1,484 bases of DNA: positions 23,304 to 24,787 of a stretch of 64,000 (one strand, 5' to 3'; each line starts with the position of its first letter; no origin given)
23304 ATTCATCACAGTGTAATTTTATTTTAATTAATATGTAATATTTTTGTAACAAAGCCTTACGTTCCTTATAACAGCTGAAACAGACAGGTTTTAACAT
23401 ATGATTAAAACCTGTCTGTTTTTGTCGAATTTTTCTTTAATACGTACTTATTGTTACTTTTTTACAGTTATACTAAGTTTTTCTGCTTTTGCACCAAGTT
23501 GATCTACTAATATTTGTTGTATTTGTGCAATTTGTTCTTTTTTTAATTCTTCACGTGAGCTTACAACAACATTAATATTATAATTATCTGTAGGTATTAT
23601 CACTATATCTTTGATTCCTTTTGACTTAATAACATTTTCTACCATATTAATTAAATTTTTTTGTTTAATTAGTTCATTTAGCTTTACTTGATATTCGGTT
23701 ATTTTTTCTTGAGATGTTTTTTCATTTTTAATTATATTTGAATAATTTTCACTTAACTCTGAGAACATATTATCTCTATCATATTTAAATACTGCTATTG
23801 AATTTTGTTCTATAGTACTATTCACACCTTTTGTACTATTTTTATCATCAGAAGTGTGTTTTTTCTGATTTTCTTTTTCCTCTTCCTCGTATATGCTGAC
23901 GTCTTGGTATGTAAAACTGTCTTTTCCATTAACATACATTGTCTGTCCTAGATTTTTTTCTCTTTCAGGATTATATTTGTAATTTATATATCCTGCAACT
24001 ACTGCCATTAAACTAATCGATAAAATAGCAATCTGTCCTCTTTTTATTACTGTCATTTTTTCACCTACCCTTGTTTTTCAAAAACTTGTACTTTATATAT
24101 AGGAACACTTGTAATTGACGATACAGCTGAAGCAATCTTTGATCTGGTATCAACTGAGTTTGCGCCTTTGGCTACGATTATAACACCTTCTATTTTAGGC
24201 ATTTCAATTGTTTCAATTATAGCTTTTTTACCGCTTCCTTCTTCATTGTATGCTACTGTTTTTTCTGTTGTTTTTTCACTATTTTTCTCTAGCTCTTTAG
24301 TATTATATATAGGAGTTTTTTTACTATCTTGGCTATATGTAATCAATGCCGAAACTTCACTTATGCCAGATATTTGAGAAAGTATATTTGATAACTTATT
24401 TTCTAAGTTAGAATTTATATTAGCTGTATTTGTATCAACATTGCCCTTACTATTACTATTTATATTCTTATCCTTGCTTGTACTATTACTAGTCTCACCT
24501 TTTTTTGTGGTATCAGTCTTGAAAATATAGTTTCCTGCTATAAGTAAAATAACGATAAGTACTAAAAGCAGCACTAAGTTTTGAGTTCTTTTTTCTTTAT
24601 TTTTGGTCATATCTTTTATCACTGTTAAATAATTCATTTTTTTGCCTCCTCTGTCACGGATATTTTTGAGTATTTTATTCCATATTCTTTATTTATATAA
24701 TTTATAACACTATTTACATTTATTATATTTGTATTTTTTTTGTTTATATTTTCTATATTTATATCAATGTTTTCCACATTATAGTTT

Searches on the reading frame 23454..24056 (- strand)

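Call 10: search_protein_families(library=ncbifam, proteins=[window:23454-24056:-], max_evalue=0.00001)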
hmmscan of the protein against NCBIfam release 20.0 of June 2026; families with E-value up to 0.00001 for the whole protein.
window:23454-24056:- (200 aa): 0 families

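Call 65: search_protein_families(library=pfam, proteins=[window:23454-24056:-], max_evalue=0.00001)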
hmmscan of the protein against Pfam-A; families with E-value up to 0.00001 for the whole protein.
window:23454-24056:- (200 aa): 1 family
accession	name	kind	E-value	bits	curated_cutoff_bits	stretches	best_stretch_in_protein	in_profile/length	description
PF12685.13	SpoIIIAH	-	4.9e-28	98.8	30.6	1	8-196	3-191/191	SpoIIIAH-like protein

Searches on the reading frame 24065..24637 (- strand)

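Call 10: search_protein_families(library=ncbifam, proteins=[window:24065-24637:-], max_evalue=0.00001)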
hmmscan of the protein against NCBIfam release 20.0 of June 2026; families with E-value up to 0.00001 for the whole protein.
window:24065-24637:- (190 aa): 1 family
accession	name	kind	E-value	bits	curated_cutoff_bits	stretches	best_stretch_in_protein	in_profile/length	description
TIGR02830.1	spore_III_AG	equivalog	2.2e-25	89.2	147.7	1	18-188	3-185/186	stage III sporulation protein AG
